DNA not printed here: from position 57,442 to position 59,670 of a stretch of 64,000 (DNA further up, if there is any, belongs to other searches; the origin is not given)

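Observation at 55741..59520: Bacterial-type [FeFe]-hydrogenase module (hydG <-> hydA) inside an unmistakably archaeal, dsrAB/F420-type genome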

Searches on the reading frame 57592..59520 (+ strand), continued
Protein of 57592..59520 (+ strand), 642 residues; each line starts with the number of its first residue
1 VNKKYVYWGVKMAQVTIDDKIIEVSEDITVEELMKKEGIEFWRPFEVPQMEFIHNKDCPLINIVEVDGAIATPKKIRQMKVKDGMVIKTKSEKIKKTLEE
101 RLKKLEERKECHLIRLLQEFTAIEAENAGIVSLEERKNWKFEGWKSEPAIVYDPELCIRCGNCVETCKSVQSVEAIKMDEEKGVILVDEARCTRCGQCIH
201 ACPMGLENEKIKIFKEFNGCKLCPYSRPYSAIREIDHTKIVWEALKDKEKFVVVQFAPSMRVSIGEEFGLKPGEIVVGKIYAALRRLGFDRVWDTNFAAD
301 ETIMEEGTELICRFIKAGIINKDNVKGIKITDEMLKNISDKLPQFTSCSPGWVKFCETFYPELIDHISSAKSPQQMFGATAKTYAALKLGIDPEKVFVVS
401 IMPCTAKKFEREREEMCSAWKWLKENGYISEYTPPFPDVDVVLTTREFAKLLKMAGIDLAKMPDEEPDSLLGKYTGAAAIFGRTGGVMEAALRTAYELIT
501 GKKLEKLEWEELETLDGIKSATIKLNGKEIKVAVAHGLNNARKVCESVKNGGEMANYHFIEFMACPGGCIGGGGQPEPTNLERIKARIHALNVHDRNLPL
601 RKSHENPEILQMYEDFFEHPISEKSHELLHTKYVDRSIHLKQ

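Call 8: find_homologous_proteins(query=window:57625-59520:+, max_evalue=1e-30)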
Query window:57625-59520:+ (631 aa): 8000 proteins with E <= 1e-30 among 8000 candidates; the best 120 are listed.
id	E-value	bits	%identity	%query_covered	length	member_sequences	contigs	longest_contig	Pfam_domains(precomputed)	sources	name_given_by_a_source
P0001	0.0e+0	1316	89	100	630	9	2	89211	PF14697.12,PF13510.12,PF02906.20,PF12797.13,PF02256.23,PF12837.13,PF13247.12,PF00037.33,PF12838.13,PF13237.12,PF13187.12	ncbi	-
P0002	0.0e+0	1253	84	100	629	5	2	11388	PF14697.12,PF02906.20,PF12797.13,PF02256.23,PF12837.13,PF13247.12,PF00037.33,PF12838.13,PF13237.12,PF13187.12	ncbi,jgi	-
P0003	0.0e+0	1158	78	100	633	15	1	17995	PF14697.12,PF02906.20,PF12797.13,PF02256.23,PF12837.13,PF00037.33,PF12838.13,PF13237.12,PF13187.12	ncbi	-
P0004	0.0e+0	1031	71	100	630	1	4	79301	PF14697.12,PF02906.20,PF12797.13,PF02256.23,PF13247.12,PF00037.33,PF12838.13,PF13237.12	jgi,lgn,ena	-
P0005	6.4e-296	1001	70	99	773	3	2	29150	PF14697.12,PF02906.20,PF12797.13,PF02256.23,PF02662.22,PF00037.33,PF12838.13,PF13237.12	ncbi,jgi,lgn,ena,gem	-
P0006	4.4e-276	935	65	99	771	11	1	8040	PF14697.12,PF02256.23,PF02662.22,PF12837.13,PF13247.12,PF12838.13,PF02906.20,PF12797.13,PF00037.33,PF13237.12,PF13183.12,PF13187.12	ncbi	-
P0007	2.5e-272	923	64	99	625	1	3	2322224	PF14697.12,PF02906.20,PF02256.23,PF12838.13,PF13237.12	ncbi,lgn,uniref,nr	ncbi:hydrogenase, Fe-only [Thermodesulfatator indicus DSM 15286]|uniref:Hydrogenase, Fe-only n=1 Tax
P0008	1.6e-260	884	62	100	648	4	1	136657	PF14697.12,PF02906.20,PF12797.13,PF02256.23,PF00037.33,PF12838.13,PF13237.12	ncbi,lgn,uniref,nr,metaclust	ncbi:[FeFe] hydrogenase, group A [Thermodesulfatator atlanticus]|uniref:[FeFe] hydrogenase, group A 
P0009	5.2e-251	853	60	99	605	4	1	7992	PF14697.12,PF02906.20,PF12797.13,PF02256.23,PF00037.33,PF12838.13,PF13237.12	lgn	-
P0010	1.3e-244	831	66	89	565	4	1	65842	PF14697.12,PF02906.20,PF12797.13,PF02256.23,PF12837.13,PF00037.33,PF12838.13,PF13237.12,PF12800.13,PF13187.12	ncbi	ncbi:[FeFe] hydrogenase, group A [Desulfonauticus submarinus]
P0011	1.0e-240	819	58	99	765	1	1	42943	PF02906.20,PF02256.23,PF02662.22,PF12838.13,PF13237.12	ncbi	-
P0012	1.4e-239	815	58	99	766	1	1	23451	PF14697.12,PF02906.20,PF12797.13,PF02256.23,PF02662.22,PF00037.33,PF12838.13,PF13237.12,PF13187.12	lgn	-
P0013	4.9e-235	800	56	99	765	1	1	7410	PF14697.12,PF02906.20,PF02256.23,PF02662.22,PF12838.13,PF13237.12,PF13187.12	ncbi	-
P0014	9.8e-234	795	57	100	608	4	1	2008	PF14697.12,PF02906.20,PF02256.23,PF12838.13,PF13237.12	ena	-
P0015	1.5e-229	782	57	99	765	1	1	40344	PF14697.12,PF02906.20,PF02256.23,PF02662.22,PF12838.13,PF13237.12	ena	-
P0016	2.7e-229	781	57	99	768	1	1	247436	PF14697.12,PF02906.20,PF12797.13,PF02256.23,PF02662.22,PF12837.13,PF13247.12,PF00037.33,PF12838.13,PF13237.12,PF13187.12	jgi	jgi:iron-only hydrogenase group A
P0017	9.2e-229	779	55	99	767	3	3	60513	PF14697.12,PF02906.20,PF12797.13,PF02256.23,PF02662.22,PF12837.13,PF00037.33,PF12838.13,PF13237.12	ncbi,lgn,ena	-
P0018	1.8e-228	778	57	98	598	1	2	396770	PF14697.12,PF02906.20,PF12797.13,PF02256.23,PF12837.13,PF00037.33,PF12838.13,PF13237.12,PF13187.12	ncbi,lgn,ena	-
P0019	3.8e-228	777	55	99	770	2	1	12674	PF14697.12,PF02906.20,PF12797.13,PF02256.23,PF02662.22,PF12837.13,PF12838.13,PF13237.12,PF12800.13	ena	-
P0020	4.4e-225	767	56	99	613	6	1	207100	PF14697.12,PF02906.20,PF12797.13,PF02256.23,PF12837.13,PF00037.33,PF12838.13,PF13237.12,PF12800.13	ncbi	-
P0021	4.6e-225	767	61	88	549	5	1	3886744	PF14697.12,PF02906.20,PF02256.23,PF12837.13,PF00037.33,PF12838.13,PF13237.12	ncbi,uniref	ncbi:[FeFe] hydrogenase, group A [Salidesulfovibrio onnuriiensis]|uniref:[FeFe] hydrogenase, group A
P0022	8.9e-225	766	56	99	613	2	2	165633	PF14697.12,PF02906.20,PF12797.13,PF02256.23,PF12837.13,PF00037.33,PF12838.13,PF13237.12,PF12800.13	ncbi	ncbi:MAG: [FeFe] hydrogenase, group A [Thermogutta sp.]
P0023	2.8e-224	764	56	100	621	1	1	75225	PF14697.12,PF02906.20,PF12797.13,PF02256.23,PF00037.33,PF12838.13,PF13237.12,PF12800.13,PF13187.12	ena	-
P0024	2.8e-224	764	56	99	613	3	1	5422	PF14697.12,PF02906.20,PF12797.13,PF02256.23,PF12837.13,PF00037.33,PF12838.13,PF13237.12,PF12800.13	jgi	-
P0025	7.1e-224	763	56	98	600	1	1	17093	PF14697.12,PF02906.20,PF12797.13,PF02256.23,PF12837.13,PF00037.33,PF12838.13,PF13237.12,PF13187.12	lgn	-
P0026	2.7e-223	761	55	99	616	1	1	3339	PF14697.12,PF02906.20,PF12797.13,PF02256.23,PF12837.13,PF00037.33,PF12838.13,PF13237.12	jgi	jgi:iron-only hydrogenase group A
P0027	3.5e-223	761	56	99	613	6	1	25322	PF14697.12,PF02906.20,PF12797.13,PF02256.23,PF12837.13,PF00037.33,PF12838.13,PF13237.12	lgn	-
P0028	3.5e-223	761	57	99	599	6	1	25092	PF14697.12,PF02906.20,PF12797.13,PF02256.23,PF12837.13,PF12838.13,PF13237.12,PF13187.12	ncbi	-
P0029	4.3e-223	760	55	99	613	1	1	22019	PF14697.12,PF02906.20,PF12797.13,PF02256.23,PF12837.13,PF00037.33,PF12838.13,PF13237.12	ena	-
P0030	4.9e-223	760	55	99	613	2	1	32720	PF14697.12,PF02906.20,PF12797.13,PF02256.23,PF12837.13,PF00037.33,PF12838.13,PF13237.12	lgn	-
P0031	8.8e-223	759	57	97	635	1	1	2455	PF14697.12,PF02906.20,PF12797.13,PF02256.23,PF12837.13,PF13247.12,PF00037.33,PF12838.13,PF13237.12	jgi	jgi:iron-only hydrogenase group A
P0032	1.0e-222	759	55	99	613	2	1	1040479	PF14697.12,PF02906.20,PF12797.13,PF02256.23,PF12837.13,PF00037.33,PF12838.13,PF13237.12,PF12800.13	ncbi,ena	-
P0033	1.3e-222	759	55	99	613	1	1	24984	PF14697.12,PF02906.20,PF12797.13,PF02256.23,PF12837.13,PF00037.33,PF12838.13,PF13237.12,PF12800.13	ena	-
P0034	2.9e-222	758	56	99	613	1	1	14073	PF14697.12,PF02906.20,PF12797.13,PF02256.23,PF12837.13,PF00037.33,PF12838.13,PF13237.12,PF12800.13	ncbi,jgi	-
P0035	4.7e-222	757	55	99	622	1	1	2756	PF14697.12,PF02906.20,PF12797.13,PF02256.23,PF12837.13,PF00037.33,PF12838.13,PF13237.12,PF13187.12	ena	-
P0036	9.2e-222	756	55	99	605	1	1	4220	PF14697.12,PF02906.20,PF12797.13,PF02256.23,PF12837.13,PF00037.33,PF12838.13,PF13237.12,PF12800.13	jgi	jgi:iron-only hydrogenase group A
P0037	2.1e-221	755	55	100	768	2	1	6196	PF14697.12,PF02906.20,PF12797.13,PF02256.23,PF02662.22,PF00037.33,PF12838.13,PF13237.12,PF12800.13,PF13187.12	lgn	-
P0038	5.1e-221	753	57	93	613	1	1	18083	PF14697.12,PF02906.20,PF12797.13,PF02256.23,PF12837.13,PF00037.33,PF12838.13,PF13237.12,PF12800.13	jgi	jgi:iron-only hydrogenase group A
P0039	5.6e-221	753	56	99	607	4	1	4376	PF14697.12,PF02906.20,PF12797.13,PF02256.23,PF12837.13,PF00037.33,PF12838.13,PF13237.12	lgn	-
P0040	9.2e-221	753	55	98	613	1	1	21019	PF14697.12,PF02906.20,PF12797.13,PF02256.23,PF12837.13,PF00037.33,PF12838.13,PF13237.12,PF12800.13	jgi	jgi:iron-only hydrogenase group A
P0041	2.5e-220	751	54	99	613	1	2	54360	PF14697.12,PF02906.20,PF12797.13,PF02256.23,PF12837.13,PF00037.33,PF12838.13,PF13237.12,PF12800.13,PF13187.12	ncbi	-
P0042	6.5e-220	750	55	98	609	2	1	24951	PF14697.12,PF02906.20,PF12797.13,PF02256.23,PF12837.13,PF00037.33,PF12838.13,PF12800.13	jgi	-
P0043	1.7e-219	748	55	99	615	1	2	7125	PF14697.12,PF02906.20,PF12797.13,PF02256.23,PF12838.13,PF13237.12,PF12800.13,PF13187.12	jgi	-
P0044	2.1e-219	748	55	99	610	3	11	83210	PF14697.12,PF02906.20,PF02256.23,PF12838.13,PF13237.12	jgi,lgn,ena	jgi:iron-only hydrogenase group A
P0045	2.1e-219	748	54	99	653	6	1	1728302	PF14697.12,PF02906.20,PF12797.13,PF02256.23,PF12837.13,PF00037.33,PF12838.13,PF13237.12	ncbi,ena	-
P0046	2.9e-219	748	55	100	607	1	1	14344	PF14697.12,PF02906.20,PF12797.13,PF02256.23,PF12837.13,PF00037.33,PF12838.13,PF13237.12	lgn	-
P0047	5.8e-219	747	54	99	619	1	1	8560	PF14697.12,PF02906.20,PF12797.13,PF02256.23,PF12837.13,PF00037.33,PF12838.13,PF13237.12,PF12800.13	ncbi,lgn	-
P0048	6.5e-219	746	55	99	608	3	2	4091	PF14697.12,PF02906.20,PF12797.13,PF02256.23,PF12837.13,PF00037.33,PF12838.13,PF13237.12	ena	-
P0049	7.0e-219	746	53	99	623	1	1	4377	PF14697.12,PF02906.20,PF12797.13,PF02256.23,PF12837.13,PF00037.33,PF12838.13,PF13237.12,PF12800.13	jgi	jgi:iron-only hydrogenase group A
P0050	9.6e-219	746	54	99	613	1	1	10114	PF14697.12,PF02906.20,PF12797.13,PF02256.23,PF12837.13,PF00037.33,PF12838.13,PF13237.12,PF12800.13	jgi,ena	-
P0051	1.0e-218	746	57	94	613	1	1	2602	PF14697.12,PF02906.20,PF12797.13,PF02256.23,PF12837.13,PF00037.33,PF12838.13,PF13237.12,PF12800.13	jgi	-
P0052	1.8e-218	745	56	96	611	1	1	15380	PF14697.12,PF02906.20,PF12797.13,PF02256.23,PF12837.13,PF00037.33,PF12838.13,PF13237.12,PF13187.12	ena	-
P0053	2.6e-218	745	55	99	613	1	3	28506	PF14697.12,PF02906.20,PF12797.13,PF02256.23,PF12837.13,PF00037.33,PF12838.13,PF13237.12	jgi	jgi:iron-only hydrogenase group A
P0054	2.6e-218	745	56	97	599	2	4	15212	PF14697.12,PF02906.20,PF12797.13,PF02256.23,PF12837.13,PF00037.33,PF12838.13,PF13237.12,PF13187.12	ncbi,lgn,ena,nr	ncbi:MAG TPA: [FeFe] hydrogenase, group A [Clostridia bacterium]|nr:[FeFe] hydrogenase, group A [Clo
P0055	3.0e-218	744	54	99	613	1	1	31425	PF14697.12,PF02906.20,PF12797.13,PF02256.23,PF12837.13,PF00037.33,PF12838.13,PF13237.12,PF12800.13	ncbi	-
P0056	3.1e-218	744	54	99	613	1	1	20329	PF14697.12,PF02906.20,PF12797.13,PF02256.23,PF12837.13,PF00037.33,PF12838.13,PF13237.12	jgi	-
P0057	3.3e-218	744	55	99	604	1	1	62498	PF14697.12,PF02906.20,PF12797.13,PF02256.23,PF12837.13,PF00037.33,PF12838.13,PF13237.12,PF12800.13,PF13187.12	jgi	jgi:iron-only hydrogenase group A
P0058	3.3e-218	744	54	99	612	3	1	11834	PF14697.12,PF02906.20,PF12797.13,PF02256.23,PF12837.13,PF00037.33,PF12838.13,PF13237.12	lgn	-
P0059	5.5e-218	743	54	99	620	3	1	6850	PF14697.12,PF02906.20,PF12797.13,PF02256.23,PF12837.13,PF00037.33,PF12838.13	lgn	-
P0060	6.4e-218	743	54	100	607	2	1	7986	PF14697.12,PF02906.20,PF12797.13,PF02256.23,PF12837.13,PF00037.33,PF12838.13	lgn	-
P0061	6.5e-218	743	57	93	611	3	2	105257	PF14697.12,PF02906.20,PF12797.13,PF02256.23,PF12837.13,PF00037.33,PF12838.13,PF13237.12,PF12800.13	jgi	jgi:iron-only hydrogenase group A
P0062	1.2e-217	742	54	99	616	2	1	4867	PF14697.12,PF02906.20,PF12797.13,PF02256.23,PF12837.13,PF00037.33,PF12838.13,PF13237.12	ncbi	-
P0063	3.0e-217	741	53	99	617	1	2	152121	PF14697.12,PF02906.20,PF12797.13,PF02256.23,PF12837.13,PF00037.33,PF12838.13,PF13237.12,PF12800.13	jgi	jgi:iron-only hydrogenase group A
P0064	3.6e-217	741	54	99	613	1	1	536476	PF14697.12,PF02906.20,PF12797.13,PF02256.23,PF12837.13,PF00037.33,PF12838.13,PF13237.12,PF12800.13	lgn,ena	-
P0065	6.9e-217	740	54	98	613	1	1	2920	PF14697.12,PF02906.20,PF12797.13,PF02256.23,PF12837.13,PF00037.33,PF12838.13,PF13237.12,PF12800.13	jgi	-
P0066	7.8e-217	740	55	99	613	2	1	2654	PF14697.12,PF02906.20,PF12797.13,PF02256.23,PF12837.13,PF00037.33,PF12838.13,PF13237.12,PF12800.13,PF13187.12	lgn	-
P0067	8.1e-217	740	55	99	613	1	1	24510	PF14697.12,PF02906.20,PF02256.23,PF12837.13,PF12838.13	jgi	-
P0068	1.6e-216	739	54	99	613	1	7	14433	PF14697.12,PF02906.20,PF12797.13,PF02256.23,PF12837.13,PF00037.33,PF12838.13,PF13237.12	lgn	-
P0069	1.6e-216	739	54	99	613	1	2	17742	PF14697.12,PF02906.20,PF12797.13,PF02256.23,PF12837.13,PF00037.33,PF12838.13,PF13237.12,PF12800.13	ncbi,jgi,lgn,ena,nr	ncbi:MAG: 4Fe-4S binding protein [Planctomycetaceae bacterium]|nr:4Fe-4S binding protein [Planctomyc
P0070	1.6e-216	739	54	99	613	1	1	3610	PF14697.12,PF02906.20,PF12797.13,PF02256.23,PF12837.13,PF00037.33,PF12838.13,PF13237.12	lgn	-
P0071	1.6e-216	739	54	99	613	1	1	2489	PF14697.12,PF02906.20,PF12797.13,PF02256.23,PF12837.13,PF00037.33,PF12838.13,PF13237.12,PF12800.13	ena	-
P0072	3.0e-216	738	54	99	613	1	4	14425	PF14697.12,PF02906.20,PF12797.13,PF02256.23,PF12837.13,PF00037.33,PF12838.13,PF13237.12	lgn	-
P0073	3.0e-216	738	54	99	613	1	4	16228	PF14697.12,PF02906.20,PF12797.13,PF02256.23,PF12837.13,PF00037.33,PF12838.13,PF13237.12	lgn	-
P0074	4.6e-216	737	56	94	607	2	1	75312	PF14697.12,PF02906.20,PF12797.13,PF02256.23,PF12837.13,PF00037.33,PF12838.13,PF13237.12,PF12800.13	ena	-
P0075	9.2e-216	736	54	99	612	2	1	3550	PF14697.12,PF02906.20,PF12797.13,PF02256.23,PF12837.13,PF00037.33,PF12838.13,PF13237.12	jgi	-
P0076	3.2e-215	734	54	98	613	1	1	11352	PF14697.12,PF02906.20,PF12797.13,PF02256.23,PF12837.13,PF00037.33,PF12838.13,PF13237.12,PF12800.13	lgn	-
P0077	6.0e-215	733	60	88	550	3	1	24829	PF14697.12,PF02906.20,PF12797.13,PF02256.23,PF12837.13,PF00037.33,PF12838.13,PF13237.12,PF12800.13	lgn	-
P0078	9.0e-215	733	53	98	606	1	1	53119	PF14697.12,PF02906.20,PF12797.13,PF02256.23,PF12837.13,PF00037.33,PF12838.13,PF13237.12,PF12800.13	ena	-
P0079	1.6e-214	732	54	99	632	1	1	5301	PF14697.12,PF02906.20,PF12797.13,PF02256.23,PF12837.13,PF00037.33,PF12838.13,PF13237.12,PF12800.13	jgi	jgi:iron-only hydrogenase group A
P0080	1.7e-214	732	56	97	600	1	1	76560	PF14697.12,PF02906.20,PF12797.13,PF02256.23,PF12837.13,PF00037.33,PF13484.12,PF12838.13,PF13237.12,PF13183.12,PF13187.12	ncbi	-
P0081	1.7e-214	732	53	99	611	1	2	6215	PF14697.12,PF02906.20,PF12797.13,PF02256.23,PF12837.13,PF00037.33,PF12838.13,PF13237.12,PF13187.12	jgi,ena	-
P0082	3.0e-214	731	54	96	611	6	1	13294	PF14697.12,PF02906.20,PF12797.13,PF02256.23,PF12837.13,PF00037.33,PF12838.13,PF13237.12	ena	-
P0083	7.4e-214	730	54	99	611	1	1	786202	PF14697.12,PF02906.20,PF12797.13,PF02256.23,PF12837.13,PF00037.33,PF12838.13,PF13237.12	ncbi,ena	-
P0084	1.9e-213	728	54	99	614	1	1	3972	PF14697.12,PF02906.20,PF12797.13,PF02256.23,PF12837.13,PF00037.33,PF12838.13,PF13237.12,PF13187.12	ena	-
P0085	5.2e-213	727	56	97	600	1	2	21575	PF14697.12,PF02906.20,PF12797.13,PF02256.23,PF12837.13,PF00037.33,PF12838.13,PF13237.12,PF13187.12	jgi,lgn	jgi:iron-only hydrogenase group A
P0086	9.5e-213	726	54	99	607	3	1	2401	PF14697.12,PF02906.20,PF12797.13,PF02256.23,PF12837.13,PF00037.33,PF12838.13,PF13237.12,PF12800.13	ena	-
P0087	1.0e-211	723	52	99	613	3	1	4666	PF14697.12,PF02906.20,PF12797.13,PF02256.23,PF00037.33,PF12838.13,PF13237.12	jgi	-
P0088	2.5e-211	721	53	99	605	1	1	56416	PF14697.12,PF02906.20,PF12797.13,PF02256.23,PF00037.33,PF12838.13,PF13237.12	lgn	-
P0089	6.4e-211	720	53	98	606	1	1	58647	PF14697.12,PF02906.20,PF12797.13,PF02256.23,PF12837.13,PF00037.33,PF12838.13,PF13237.12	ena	-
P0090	1.2e-210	719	52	98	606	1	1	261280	PF14697.12,PF02906.20,PF12797.13,PF02256.23,PF12837.13,PF00037.33,PF12838.13,PF13237.12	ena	-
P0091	1.7e-210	719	53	99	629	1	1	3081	PF14697.12,PF13510.12,PF02906.20,PF12797.13,PF02256.23,PF12837.13,PF00037.33,PF12838.13,PF13237.12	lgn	-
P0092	4.7e-210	717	53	99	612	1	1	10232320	PF14697.12,PF02906.20,PF12797.13,PF02256.23,PF12837.13,PF00037.33,PF12838.13,PF13237.12,PF13183.12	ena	-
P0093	1.2e-208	713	56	92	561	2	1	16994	PF14697.12,PF02906.20,PF12797.13,PF02256.23,PF12837.13,PF00037.33,PF12838.13,PF13237.12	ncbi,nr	ncbi:MAG: [FeFe] hydrogenase, group A, partial [Thermoguttaceae bacterium]|nr:[FeFe] hydrogenase, gr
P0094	1.2e-207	709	54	99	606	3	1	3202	PF14697.12,PF02906.20,PF12797.13,PF02256.23,PF00037.33,PF12838.13,PF13237.12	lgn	-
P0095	4.6e-206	704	54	96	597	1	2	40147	PF14697.12,PF02906.20,PF12797.13,PF02256.23,PF12837.13,PF00037.33,PF12838.13,PF13237.12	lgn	-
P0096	4.6e-206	704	54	99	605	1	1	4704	PF14697.12,PF02906.20,PF12797.13,PF02256.23,PF12837.13,PF00037.33,PF12838.13,PF13237.12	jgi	jgi:iron-only hydrogenase group A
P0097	2.7e-205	702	53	97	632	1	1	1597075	PF14697.12,PF02906.20,PF12797.13,PF02256.23,PF12837.13,PF00037.33,PF12838.13,PF13237.12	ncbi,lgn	ncbi:MAG: [FeFe] hydrogenase, group A [candidate division FCPU426 bacterium]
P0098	3.6e-205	701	53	100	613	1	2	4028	PF14697.12,PF02906.20,PF12797.13,PF02256.23,PF12837.13,PF00037.33,PF12838.13,PF13237.12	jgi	-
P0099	1.2e-203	696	54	98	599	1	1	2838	PF14697.12,PF02906.20,PF12797.13,PF02256.23,PF12837.13,PF00037.33,PF12838.13,PF13237.12,PF13187.12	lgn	-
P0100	2.7e-203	695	58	86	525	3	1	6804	PF14697.12,PF02906.20,PF12797.13,PF02256.23,PF12837.13,PF00037.33,PF12838.13,PF13237.12,PF13187.12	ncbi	ncbi:MAG: [FeFe] hydrogenase, group A, partial [Planctomycetia bacterium]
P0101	3.6e-202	691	51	99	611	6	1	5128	PF14697.12,PF02906.20,PF12797.13,PF02256.23,PF00037.33,PF12838.13,PF13237.12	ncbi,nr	ncbi:MAG: 4Fe-4S binding protein [Actinobacteria bacterium]|nr:4Fe-4S binding protein [Actinomycetot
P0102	4.1e-201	688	51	99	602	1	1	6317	PF14697.12,PF02906.20,PF12797.13,PF02256.23,PF12837.13,PF00037.33,PF12838.13,PF22117.3,PF13237.12,PF13187.12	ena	-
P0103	6.0e-201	687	52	99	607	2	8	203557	PF14697.12,PF02906.20,PF12797.13,PF02256.23,PF12837.13,PF00037.33,PF12838.13,PF13237.12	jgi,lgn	jgi:iron-only hydrogenase group A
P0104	8.3e-201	687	50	99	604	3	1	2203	PF14697.12,PF02906.20,PF12797.13,PF02256.23,PF12837.13,PF00037.33,PF12838.13,PF13237.12,PF13183.12,PF13187.12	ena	-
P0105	1.8e-200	686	52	99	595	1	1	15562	PF14697.12,PF02906.20,PF12797.13,PF02256.23,PF00037.33,PF12838.13,PF13237.12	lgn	-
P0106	1.9e-200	686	51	99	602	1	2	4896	PF02906.20,PF12797.13,PF02256.23,PF12838.13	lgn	-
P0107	5.2e-200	684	52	99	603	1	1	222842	PF14697.12,PF02906.20,PF12797.13,PF02256.23,PF00037.33,PF12838.13,PF13237.12,PF13187.12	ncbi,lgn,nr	ncbi:MAG: iron hydrogenase small subunit [Anaerolineales bacterium]|nr:iron hydrogenase small subuni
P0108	5.8e-200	684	50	99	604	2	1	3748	PF14697.12,PF02906.20,PF12797.13,PF02256.23,PF12837.13,PF00037.33,PF12838.13,PF13237.12,PF13187.12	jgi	-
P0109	9.1e-200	683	50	99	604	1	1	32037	PF14697.12,PF02906.20,PF12797.13,PF02256.23,PF12837.13,PF00037.33,PF12838.13,PF13237.12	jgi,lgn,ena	-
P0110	1.1e-199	683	50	99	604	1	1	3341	PF14697.12,PF02906.20,PF12797.13,PF02256.23,PF12837.13,PF00037.33,PF12838.13,PF13237.12,PF13187.12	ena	-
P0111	2.8e-199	682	52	99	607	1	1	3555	PF14697.12,PF02906.20,PF12797.13,PF02256.23,PF00037.33,PF12838.13,PF13237.12,PF12800.13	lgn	-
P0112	4.6e-199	681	50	99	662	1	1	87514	PF14697.12,PF13510.12,PF02906.20,PF12797.13,PF02256.23,PF12837.13,PF00037.33,PF13484.12,PF12838.13,PF13237.12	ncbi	-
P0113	5.3e-199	681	50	99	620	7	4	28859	PF14697.12,PF02906.20,PF02256.23,PF12837.13,PF00037.33,PF12838.13,PF13237.12,PF13187.12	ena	-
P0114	1.8e-198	679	52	99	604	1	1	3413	PF14697.12,PF02906.20,PF12797.13,PF02256.23,PF12837.13,PF00037.33,PF12838.13,PF13237.12,PF13187.12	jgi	-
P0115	1.5e-197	676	50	99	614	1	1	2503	PF14697.12,PF02906.20,PF12797.13,PF02256.23,PF00037.33,PF12838.13,PF13237.12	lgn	-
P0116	2.5e-196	672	50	99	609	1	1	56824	PF14697.12,PF02906.20,PF12797.13,PF02256.23,PF12837.13,PF00037.33,PF12838.13,PF13237.12,PF13187.12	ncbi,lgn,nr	ncbi:MAG: [FeFe] hydrogenase, group A [Verrucomicrobiae bacterium]|nr:[FeFe] hydrogenase, group A [V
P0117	9.6e-196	670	52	99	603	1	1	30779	PF14697.12,PF02906.20,PF12797.13,PF02256.23,PF12837.13,PF00037.33,PF12838.13,PF13237.12,PF13183.12,PF13187.12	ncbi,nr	ncbi:MAG: [FeFe] hydrogenase, group A [Candidatus Omnitrophica bacterium]|nr:[FeFe] hydrogenase, gro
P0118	3.0e-195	668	53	100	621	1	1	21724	PF14697.12,PF13510.12,PF10588.15,PF02906.20,PF00111.33,PF02256.23,PF00037.33,PF12838.13,PF22117.3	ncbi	-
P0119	9.0e-194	663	49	98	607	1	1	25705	PF14697.12,PF02906.20,PF12797.13,PF02256.23,PF12837.13,PF00037.33,PF12838.13,PF13237.12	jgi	jgi:iron-only hydrogenase group A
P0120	1.0e-193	663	50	99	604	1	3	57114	PF14697.12,PF02906.20,PF12797.13,PF02256.23,PF12837.13,PF00037.33,PF12838.13,PF13237.12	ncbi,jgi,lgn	jgi:iron-only hydrogenase group A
